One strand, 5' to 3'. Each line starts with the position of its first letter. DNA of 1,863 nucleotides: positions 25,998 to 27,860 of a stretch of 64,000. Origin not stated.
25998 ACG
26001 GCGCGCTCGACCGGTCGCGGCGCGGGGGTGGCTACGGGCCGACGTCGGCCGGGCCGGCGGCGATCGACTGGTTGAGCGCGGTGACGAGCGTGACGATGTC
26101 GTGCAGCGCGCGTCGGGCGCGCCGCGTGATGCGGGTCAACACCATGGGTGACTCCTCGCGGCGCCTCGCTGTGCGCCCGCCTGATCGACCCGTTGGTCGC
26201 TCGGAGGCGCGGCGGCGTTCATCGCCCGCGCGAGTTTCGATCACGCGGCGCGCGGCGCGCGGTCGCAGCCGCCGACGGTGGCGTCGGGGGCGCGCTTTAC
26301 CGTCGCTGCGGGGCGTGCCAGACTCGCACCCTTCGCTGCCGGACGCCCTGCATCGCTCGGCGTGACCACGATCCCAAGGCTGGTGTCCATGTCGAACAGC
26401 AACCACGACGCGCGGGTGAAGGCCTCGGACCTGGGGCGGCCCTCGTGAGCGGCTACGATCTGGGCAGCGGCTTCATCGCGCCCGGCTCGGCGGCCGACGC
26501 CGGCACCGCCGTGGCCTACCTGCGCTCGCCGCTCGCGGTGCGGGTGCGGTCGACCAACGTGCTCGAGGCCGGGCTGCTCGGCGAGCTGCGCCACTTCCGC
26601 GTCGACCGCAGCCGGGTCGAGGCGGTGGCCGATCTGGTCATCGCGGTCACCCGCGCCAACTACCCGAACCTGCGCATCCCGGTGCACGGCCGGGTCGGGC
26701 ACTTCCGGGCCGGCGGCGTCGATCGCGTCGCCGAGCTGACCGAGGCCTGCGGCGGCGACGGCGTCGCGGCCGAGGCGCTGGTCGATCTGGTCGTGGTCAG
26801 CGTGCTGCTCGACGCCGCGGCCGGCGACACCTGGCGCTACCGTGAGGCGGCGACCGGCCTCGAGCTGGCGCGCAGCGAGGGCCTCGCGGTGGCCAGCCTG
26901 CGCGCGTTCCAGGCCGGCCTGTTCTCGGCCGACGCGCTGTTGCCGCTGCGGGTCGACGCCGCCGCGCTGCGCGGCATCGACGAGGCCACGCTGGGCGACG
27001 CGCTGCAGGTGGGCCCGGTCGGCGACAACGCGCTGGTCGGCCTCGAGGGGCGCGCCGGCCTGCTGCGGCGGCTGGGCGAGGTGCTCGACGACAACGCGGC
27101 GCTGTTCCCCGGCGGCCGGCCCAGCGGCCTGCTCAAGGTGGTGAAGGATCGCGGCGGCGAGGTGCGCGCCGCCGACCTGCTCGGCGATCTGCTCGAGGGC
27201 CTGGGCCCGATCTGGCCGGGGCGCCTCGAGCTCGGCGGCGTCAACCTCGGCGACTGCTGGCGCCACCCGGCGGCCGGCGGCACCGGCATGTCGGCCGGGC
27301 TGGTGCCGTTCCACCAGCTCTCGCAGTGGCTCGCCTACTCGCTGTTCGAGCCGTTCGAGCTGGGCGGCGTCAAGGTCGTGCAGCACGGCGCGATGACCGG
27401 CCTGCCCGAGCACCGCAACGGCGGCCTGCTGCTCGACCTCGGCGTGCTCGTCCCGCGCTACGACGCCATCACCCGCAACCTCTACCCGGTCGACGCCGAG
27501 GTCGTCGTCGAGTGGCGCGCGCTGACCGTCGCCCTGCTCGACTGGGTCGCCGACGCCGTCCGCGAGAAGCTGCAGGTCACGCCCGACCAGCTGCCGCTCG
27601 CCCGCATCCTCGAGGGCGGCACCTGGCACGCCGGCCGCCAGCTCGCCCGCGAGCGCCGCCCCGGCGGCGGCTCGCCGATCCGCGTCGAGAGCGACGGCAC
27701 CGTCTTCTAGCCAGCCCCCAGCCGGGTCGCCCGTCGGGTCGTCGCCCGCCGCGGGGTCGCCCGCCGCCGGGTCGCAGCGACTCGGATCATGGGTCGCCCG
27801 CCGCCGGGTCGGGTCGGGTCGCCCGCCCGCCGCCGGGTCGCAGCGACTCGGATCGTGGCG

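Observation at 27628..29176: REPtron-like insertion: HUH Y1 (RAYT-like) transposase flanked by REP arrays and 36-bp direct repeats at the 3' end of a gene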

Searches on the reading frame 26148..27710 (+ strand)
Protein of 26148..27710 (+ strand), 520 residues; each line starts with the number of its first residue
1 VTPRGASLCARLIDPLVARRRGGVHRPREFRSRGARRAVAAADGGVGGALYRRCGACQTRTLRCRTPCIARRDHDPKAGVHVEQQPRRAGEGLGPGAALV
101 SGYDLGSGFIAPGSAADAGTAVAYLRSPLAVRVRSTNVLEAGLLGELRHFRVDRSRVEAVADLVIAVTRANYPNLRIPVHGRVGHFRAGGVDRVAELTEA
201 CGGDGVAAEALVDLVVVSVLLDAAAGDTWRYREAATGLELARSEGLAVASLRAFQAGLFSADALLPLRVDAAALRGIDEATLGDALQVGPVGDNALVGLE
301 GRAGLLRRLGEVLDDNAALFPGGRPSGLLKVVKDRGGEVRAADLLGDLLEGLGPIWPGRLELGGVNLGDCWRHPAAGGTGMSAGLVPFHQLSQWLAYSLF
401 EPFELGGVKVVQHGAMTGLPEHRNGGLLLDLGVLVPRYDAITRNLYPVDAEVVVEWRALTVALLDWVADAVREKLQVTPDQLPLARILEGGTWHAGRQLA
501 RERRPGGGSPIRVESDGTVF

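Call 3: search_protein_families(library=pfam, proteins=[window:26148-27710:+], max_evalue=1)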
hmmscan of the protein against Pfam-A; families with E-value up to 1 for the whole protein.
window:26148-27710:+ (520 aa): 1 family
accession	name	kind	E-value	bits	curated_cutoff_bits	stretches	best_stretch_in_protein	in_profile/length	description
PF07958.16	DUF1688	-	3.2e-132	441.7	25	1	124-520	1-420/420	Protein of unknown function (DUF1688)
